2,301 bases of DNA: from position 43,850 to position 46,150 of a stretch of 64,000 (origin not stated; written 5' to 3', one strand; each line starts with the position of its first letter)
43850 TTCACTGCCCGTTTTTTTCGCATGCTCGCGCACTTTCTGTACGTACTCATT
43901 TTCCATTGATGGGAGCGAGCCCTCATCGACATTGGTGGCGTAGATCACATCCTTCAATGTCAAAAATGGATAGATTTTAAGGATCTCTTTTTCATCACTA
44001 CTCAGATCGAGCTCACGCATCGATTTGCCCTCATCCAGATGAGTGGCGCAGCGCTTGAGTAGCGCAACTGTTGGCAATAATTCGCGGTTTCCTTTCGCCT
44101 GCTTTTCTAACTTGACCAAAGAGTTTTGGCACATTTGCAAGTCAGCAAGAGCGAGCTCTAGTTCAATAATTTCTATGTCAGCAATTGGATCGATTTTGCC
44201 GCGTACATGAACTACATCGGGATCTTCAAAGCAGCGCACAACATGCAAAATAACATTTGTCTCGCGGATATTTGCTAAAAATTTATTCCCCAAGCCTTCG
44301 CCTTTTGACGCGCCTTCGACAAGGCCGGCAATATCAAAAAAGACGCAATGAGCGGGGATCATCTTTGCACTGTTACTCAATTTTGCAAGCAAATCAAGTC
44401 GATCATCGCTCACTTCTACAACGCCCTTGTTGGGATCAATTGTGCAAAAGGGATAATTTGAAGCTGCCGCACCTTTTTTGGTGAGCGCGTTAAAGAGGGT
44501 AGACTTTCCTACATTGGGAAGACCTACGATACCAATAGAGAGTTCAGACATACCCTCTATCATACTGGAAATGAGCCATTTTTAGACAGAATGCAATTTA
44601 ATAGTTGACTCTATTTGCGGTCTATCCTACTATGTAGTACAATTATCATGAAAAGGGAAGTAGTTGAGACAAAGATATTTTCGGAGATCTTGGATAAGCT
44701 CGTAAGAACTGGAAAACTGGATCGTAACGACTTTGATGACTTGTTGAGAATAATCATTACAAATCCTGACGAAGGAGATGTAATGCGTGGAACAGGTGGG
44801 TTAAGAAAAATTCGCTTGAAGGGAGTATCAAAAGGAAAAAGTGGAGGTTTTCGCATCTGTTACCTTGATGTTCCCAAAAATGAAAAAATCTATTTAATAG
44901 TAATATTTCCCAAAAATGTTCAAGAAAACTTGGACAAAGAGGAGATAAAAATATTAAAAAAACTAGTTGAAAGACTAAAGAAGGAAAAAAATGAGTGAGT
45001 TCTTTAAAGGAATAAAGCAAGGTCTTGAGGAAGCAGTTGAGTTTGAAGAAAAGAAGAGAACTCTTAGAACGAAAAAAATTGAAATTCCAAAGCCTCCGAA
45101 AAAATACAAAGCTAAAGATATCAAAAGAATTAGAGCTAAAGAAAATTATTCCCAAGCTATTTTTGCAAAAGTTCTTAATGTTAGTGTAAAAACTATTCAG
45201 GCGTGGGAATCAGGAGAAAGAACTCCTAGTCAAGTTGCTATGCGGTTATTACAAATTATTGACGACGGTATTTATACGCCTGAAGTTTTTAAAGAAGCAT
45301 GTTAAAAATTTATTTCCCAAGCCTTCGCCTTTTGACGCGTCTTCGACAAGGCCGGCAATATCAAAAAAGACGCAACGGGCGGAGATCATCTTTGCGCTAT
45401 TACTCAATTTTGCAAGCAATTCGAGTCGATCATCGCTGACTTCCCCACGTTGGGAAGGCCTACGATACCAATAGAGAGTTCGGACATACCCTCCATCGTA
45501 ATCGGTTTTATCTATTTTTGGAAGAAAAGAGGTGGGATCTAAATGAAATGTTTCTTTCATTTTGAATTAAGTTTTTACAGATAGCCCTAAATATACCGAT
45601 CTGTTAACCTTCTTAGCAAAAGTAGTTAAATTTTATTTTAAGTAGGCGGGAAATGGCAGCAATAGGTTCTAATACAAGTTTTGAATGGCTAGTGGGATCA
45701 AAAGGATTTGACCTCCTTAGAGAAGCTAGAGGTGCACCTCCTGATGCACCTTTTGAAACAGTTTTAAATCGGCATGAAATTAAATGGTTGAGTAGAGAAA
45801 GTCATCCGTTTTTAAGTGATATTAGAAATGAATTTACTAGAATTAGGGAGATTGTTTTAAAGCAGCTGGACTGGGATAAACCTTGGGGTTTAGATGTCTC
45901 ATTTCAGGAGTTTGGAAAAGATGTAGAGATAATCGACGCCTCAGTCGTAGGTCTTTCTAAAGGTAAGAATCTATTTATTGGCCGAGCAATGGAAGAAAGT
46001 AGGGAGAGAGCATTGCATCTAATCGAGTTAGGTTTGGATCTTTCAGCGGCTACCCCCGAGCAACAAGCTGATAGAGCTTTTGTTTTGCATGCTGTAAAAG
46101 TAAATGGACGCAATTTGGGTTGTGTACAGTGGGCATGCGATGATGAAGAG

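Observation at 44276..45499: RelE-like/Xre toxin-antitoxin cassette flanked by a duplicated ychF 5' segment: footprint of an insertion that rebuilt its target gene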

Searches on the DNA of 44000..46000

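Call 68: search_rna_families(source=window, start=44000, end=46000, threshold=evalue, max_evalue=1)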
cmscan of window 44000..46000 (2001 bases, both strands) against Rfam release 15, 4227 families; matches with E-value up to 1: 0.
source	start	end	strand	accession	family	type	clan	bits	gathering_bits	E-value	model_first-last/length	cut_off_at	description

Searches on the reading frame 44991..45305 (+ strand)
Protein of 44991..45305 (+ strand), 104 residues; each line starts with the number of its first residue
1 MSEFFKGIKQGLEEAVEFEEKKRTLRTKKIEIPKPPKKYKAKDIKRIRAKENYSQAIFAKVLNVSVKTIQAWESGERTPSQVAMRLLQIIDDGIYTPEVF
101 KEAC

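Call 5: search_protein_families(library=pfam, proteins=[window:44991-45305:+], max_evalue=0.01)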
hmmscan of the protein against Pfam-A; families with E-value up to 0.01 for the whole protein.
window:44991-45305:+ (104 aa): 4 families
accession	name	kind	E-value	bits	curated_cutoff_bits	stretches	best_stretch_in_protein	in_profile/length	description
PF01381.28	HTH_3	-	9.8e-09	35.6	23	1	44-81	1-38/55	Helix-turn-helix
PF15731.11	MqsA_antitoxin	-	8.4e-05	23.1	30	1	37-92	67-122/131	Antitoxin component of bacterial toxin-antitoxin system, MqsA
PF13560.12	HTH_31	-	0.0012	19.6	27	1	45-84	7-47/64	Helix-turn-helix domain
PF12844.13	HTH_19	-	0.0016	18.7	30.2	1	44-89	4-47/64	Helix-turn-helix domain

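Call 6: search_protein_families(library=ncbifam, proteins=[window:44991-45305:+], max_evalue=0.01)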
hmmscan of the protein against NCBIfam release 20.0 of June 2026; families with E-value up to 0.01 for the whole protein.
window:44991-45305:+ (104 aa): 10 families
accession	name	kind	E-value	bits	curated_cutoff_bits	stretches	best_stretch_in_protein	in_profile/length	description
NF041265.1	NadS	equivalog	1.6e-15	57.2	60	1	3-102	2-90/94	NadS family protein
TIGR03830.1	CxxCG_CxxCG_HTH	subfamily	1.4e-10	41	61.8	1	17-92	43-118/127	type II TA system antitoxin MqsA family protein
NF007481.0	PRK10072.1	equivalog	1.5e-07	31.8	110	1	29-91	23-85/96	HTH-type transcriptional regulator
NF003162.0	PRK04140.1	equivalog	3.6e-06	26.2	263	1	41-95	128-183/317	transcriptional regulator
NF041951.1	phage_RstR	subfamily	1.2e-05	25.5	80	1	42-84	5-47/108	RstR family transcriptional repressor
NF047542.1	telomere_Tap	equivalog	1.6e-05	23.8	600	1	41-82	19-60/695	telomere-associated protein Tap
NF040522.1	VC1465_fam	subfamily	2.7e-05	24.2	70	1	44-90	1-47/111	VC1465 family Xer recombination activation factor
NF007257.0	PRK09706.1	subfamily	0.00083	19.2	101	1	43-81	9-47/135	transcriptional repressor DicA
TIGR00270.2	TIGR00270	equivalog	0.0032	17.3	110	1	41-86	77-122/159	multiprotein bridging factor aMBF1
TIGR03070.1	couple_hipB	subfamily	0.007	16.3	71.65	0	43-79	6-42/58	type II toxin-antitoxin system Y4mF family antitoxin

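Call 9: find_encoding_contigs(protein=window:44991-45305:+, flank=6000, max_places=10)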
Protein window:44991-45305:+ (104 aa): 1 contig read that carries it; 1 place shown.
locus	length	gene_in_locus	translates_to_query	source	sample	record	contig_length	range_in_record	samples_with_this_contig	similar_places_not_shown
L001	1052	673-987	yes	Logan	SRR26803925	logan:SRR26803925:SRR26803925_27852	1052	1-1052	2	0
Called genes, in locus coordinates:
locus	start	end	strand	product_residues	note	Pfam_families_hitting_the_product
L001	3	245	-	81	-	?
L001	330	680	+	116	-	PF06296:RelE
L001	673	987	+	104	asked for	PF01381:HTH_3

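Call 63: search_solved_structures(query=window:44991-45305:+, max_evalue=0.01)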
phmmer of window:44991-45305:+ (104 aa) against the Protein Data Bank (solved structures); distinct sequences matched with E-value up to 0.01: 4.
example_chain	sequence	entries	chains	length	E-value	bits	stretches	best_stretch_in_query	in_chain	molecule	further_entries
5j9i_A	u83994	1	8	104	8.2e-08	35.6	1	4-91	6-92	Antitoxin igA-2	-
5jaa_A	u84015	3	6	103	8.3e-08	35.6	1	4-91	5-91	Antitoxin igA-2 | Antitoxin HigA-2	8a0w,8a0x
9tv9_A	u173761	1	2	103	1.1e-06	32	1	4-91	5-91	Antitoxin HigA-2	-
9k3w_A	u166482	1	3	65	0.0015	22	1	43-94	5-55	Transcriptional regulator, PbsX family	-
